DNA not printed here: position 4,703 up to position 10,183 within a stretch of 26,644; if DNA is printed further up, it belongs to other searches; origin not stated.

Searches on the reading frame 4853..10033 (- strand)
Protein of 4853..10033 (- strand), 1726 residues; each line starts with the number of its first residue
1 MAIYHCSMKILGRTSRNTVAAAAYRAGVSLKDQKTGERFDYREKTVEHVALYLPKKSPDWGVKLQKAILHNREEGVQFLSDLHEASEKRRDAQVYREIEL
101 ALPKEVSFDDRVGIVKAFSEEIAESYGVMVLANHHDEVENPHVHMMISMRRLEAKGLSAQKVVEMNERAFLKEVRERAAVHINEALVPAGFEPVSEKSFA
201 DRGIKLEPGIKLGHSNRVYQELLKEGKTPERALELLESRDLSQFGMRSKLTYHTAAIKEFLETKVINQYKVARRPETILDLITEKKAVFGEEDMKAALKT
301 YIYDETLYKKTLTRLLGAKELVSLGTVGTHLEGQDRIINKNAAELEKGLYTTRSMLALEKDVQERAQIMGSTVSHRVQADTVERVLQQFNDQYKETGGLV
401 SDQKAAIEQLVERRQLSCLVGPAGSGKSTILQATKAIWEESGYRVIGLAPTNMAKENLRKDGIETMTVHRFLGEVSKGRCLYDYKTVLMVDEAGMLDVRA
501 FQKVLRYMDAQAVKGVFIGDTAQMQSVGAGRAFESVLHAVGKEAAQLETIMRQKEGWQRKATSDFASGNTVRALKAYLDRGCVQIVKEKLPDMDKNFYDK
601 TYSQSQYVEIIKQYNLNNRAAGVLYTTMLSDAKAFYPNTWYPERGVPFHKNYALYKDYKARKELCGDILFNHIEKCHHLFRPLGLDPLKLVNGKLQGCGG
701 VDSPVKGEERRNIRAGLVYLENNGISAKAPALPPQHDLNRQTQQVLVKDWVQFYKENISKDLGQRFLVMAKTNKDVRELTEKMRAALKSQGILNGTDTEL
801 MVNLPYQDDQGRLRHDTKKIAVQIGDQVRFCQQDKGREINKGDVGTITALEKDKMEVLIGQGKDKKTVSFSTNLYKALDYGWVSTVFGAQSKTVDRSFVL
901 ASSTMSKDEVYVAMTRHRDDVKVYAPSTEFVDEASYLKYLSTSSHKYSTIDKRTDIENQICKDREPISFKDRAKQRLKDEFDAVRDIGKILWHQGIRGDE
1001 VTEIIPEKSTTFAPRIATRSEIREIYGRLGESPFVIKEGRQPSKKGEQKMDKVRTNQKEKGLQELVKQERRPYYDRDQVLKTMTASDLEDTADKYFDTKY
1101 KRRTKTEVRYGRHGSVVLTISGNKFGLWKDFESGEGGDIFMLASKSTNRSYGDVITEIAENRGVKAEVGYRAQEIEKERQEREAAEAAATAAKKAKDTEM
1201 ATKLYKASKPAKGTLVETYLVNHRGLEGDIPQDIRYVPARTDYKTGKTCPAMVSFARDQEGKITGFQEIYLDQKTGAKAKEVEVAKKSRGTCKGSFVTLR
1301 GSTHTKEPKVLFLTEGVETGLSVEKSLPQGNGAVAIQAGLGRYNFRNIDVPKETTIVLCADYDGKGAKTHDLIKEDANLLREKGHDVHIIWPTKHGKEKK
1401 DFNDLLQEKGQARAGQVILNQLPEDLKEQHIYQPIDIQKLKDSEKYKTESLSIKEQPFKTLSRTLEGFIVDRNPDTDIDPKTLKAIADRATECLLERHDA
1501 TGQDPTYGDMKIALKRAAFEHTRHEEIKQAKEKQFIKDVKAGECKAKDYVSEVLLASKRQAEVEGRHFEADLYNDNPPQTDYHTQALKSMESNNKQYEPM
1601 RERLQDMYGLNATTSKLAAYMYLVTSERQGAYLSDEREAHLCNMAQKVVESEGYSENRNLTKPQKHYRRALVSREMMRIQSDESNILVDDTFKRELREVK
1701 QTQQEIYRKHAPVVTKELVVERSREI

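Call 11: search_protein_families(library=pfam, proteins=[window:4853-10033:-])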
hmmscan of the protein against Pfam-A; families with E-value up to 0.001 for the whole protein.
window:4853-10033:- (1726 aa): 6 families
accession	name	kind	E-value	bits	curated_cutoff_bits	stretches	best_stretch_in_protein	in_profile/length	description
PF13604.12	AAA_30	-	4.3e-50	170.6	27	1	400-587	3-190/191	AAA domain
PF03389.21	MobA_MobL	-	5.8e-34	118.3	26.7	1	17-217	2-219/224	MobA/MobL family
PF23639.1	DUF7146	-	2.2e-20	73.4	27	1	1196-1298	2-104/105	Domain of unknown function (DUF7146)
PF13245.12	AAA_19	-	2.2e-18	67.2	25.1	1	403-528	1-133/134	AAA domain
PF13362.12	Toprim_3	-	5.4e-09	36.8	27.2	1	1311-1411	2-94/95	Toprim domain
PF01443.25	Viral_helicase1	-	1.6e-08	35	21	0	859-924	157-227/228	Viral superfamily 1 RNA helicase core domain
